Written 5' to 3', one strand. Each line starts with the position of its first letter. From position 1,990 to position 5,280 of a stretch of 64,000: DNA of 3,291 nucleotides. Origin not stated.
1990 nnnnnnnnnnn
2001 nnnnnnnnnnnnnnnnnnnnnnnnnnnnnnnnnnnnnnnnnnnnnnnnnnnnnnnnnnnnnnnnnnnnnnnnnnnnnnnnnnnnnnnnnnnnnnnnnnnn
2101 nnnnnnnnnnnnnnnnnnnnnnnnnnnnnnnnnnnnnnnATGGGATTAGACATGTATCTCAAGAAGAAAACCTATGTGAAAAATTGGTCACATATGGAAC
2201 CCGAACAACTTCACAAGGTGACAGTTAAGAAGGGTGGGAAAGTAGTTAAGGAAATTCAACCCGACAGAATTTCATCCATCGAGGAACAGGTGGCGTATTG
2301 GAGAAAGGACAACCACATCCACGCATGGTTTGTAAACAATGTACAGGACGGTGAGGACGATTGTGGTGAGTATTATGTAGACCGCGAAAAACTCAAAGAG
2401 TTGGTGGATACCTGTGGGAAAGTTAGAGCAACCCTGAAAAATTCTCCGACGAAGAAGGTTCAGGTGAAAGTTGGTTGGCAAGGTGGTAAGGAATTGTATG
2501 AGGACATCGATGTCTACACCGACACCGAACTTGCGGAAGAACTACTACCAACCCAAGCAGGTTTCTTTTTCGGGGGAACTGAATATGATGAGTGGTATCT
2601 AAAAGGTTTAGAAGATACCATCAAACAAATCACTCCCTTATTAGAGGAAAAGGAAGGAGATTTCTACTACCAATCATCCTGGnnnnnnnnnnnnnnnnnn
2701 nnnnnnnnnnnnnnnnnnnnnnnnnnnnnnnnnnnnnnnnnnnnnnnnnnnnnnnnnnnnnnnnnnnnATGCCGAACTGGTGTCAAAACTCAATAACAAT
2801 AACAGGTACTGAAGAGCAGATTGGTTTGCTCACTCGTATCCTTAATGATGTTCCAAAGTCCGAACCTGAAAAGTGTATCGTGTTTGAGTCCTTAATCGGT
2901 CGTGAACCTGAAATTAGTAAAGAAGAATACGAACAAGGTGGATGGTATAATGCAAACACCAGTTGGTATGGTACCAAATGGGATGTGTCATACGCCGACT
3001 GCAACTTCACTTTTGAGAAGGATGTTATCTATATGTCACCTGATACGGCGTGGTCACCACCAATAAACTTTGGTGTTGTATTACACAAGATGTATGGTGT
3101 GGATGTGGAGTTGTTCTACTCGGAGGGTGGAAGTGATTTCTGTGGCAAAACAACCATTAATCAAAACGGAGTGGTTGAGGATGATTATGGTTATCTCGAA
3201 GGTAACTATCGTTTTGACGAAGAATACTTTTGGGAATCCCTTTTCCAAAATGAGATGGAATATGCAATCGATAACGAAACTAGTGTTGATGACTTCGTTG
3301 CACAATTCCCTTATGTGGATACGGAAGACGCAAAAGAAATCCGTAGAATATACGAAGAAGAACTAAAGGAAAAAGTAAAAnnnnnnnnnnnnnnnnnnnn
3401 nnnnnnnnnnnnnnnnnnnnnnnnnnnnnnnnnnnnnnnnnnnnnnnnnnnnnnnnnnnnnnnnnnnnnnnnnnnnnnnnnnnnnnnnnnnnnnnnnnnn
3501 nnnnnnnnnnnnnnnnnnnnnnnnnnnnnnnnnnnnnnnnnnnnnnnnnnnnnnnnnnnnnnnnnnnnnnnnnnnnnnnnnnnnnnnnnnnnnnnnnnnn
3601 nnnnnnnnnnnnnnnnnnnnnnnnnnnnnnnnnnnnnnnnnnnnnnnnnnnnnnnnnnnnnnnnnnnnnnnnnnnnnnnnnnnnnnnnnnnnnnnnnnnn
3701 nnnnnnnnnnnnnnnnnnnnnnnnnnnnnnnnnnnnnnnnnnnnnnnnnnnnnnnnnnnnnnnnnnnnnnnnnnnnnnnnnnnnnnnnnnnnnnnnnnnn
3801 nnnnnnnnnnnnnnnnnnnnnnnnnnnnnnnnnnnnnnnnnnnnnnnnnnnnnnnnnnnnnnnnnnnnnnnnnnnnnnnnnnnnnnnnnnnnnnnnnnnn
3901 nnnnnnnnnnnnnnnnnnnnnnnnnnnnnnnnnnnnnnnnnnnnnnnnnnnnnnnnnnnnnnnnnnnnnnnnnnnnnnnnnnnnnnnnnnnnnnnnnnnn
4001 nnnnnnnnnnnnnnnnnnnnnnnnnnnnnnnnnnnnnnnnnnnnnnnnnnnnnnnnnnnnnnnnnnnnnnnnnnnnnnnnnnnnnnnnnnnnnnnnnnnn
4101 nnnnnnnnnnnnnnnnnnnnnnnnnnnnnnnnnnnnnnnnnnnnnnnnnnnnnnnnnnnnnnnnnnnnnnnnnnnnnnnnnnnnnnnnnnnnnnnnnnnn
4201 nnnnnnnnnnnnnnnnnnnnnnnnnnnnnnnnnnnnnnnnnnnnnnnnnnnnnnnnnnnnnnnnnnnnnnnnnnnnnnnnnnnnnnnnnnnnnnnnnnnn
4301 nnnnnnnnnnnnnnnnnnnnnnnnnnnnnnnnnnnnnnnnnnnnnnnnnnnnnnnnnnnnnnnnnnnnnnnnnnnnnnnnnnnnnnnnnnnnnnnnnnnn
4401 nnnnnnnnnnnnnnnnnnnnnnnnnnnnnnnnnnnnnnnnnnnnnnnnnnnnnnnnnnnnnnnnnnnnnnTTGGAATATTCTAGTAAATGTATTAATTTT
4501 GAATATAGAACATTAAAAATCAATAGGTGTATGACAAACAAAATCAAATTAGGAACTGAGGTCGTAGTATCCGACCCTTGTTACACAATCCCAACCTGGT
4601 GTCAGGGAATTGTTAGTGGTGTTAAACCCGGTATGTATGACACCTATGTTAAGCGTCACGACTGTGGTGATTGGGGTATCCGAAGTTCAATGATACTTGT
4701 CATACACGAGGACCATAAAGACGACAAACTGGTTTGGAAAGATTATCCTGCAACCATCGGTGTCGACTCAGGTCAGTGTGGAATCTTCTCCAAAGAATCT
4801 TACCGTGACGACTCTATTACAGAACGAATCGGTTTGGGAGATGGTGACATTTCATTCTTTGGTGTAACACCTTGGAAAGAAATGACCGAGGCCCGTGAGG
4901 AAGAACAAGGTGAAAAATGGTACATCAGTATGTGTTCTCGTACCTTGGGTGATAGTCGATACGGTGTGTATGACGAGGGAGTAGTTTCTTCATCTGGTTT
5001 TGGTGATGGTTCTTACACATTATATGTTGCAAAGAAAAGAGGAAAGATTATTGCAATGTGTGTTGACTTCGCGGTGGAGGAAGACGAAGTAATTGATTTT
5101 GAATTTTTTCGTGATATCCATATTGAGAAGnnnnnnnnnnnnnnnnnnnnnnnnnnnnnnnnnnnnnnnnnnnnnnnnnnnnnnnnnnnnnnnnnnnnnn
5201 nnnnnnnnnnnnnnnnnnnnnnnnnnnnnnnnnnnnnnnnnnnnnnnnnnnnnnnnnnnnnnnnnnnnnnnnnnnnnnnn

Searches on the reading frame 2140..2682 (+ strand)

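Call 15: search_protein_families(library=pfam, proteins=[window:2140-2682:+], max_evalue=0.1)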
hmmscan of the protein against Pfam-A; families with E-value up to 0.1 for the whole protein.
window:2140-2682:+ (181 aa): 1 family
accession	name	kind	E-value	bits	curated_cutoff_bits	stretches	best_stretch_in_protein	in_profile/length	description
PF20744.3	gp37_trimer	-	0.014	15.8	21.7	1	50-75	13-39/95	Tail fibre protein gp37 trimerization region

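Call 16: search_protein_families(library=phrogs, proteins=[window:2140-2682:+], max_evalue=0.01)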
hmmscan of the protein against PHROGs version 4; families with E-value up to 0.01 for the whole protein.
window:2140-2682:+ (181 aa): 1 family
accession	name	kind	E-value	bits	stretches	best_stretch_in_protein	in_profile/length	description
phrog_7971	-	unknown function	1.2e-07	32.9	1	132-169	72-109/124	-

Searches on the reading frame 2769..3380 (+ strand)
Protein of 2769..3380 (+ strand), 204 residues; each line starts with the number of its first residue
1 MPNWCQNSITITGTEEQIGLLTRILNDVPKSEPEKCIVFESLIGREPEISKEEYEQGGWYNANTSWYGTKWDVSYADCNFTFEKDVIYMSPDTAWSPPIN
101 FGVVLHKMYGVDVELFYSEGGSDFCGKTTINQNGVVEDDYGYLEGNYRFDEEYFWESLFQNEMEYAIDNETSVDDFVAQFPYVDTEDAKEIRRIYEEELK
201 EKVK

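Call 15: search_protein_families(library=pfam, proteins=[window:2769-3380:+], max_evalue=0.1)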
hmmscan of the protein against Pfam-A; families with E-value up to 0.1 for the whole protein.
window:2769-3380:+ (204 aa): 1 family
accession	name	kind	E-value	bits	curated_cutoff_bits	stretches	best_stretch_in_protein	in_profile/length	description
PF18406.6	DUF1281_C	-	7.9e-08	32.6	22.8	1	90-151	17-80/88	Ferredoxin-like domain in Api92-like protein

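Call 16: search_protein_families(library=phrogs, proteins=[window:2769-3380:+], max_evalue=0.01)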
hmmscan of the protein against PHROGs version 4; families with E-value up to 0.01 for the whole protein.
window:2769-3380:+ (204 aa): 4 families
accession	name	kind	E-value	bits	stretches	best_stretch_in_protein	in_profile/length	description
phrog_20518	-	unknown function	3.2e-10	41.2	1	54-124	102-173/177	-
phrog_37043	-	unknown function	1e-05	25.8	1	60-152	195-288/308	-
phrog_12644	-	unknown function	3.7e-05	24.6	1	58-141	115-196/236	-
phrog_2715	-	unknown function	0.00079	20.5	1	1-159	1-144/149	-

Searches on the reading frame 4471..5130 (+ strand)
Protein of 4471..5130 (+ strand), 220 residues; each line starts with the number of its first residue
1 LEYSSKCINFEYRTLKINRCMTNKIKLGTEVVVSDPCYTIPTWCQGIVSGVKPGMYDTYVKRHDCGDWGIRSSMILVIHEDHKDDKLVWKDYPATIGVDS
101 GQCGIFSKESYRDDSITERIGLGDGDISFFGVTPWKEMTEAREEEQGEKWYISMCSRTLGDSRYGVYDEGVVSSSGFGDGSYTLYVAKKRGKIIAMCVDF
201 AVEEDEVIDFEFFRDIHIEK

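Call 15: search_protein_families(library=pfam, proteins=[window:4471-5130:+], max_evalue=0.1)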
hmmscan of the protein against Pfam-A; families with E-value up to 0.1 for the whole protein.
window:4471-5130:+ (220 aa): 1 family
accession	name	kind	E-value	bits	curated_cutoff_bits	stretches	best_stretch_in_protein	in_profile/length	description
PF14025.11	DUF4241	-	0.00012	22.8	27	1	96-196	86-187/189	Protein of unknown function (DUF4241)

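Call 16: search_protein_families(library=phrogs, proteins=[window:4471-5130:+], max_evalue=0.01)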
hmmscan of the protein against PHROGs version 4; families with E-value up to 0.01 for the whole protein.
window:4471-5130:+ (220 aa): 1 family
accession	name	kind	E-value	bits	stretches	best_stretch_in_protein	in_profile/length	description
phrog_5209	-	unknown function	4.3e-05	24.6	0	170-206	63-99/103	-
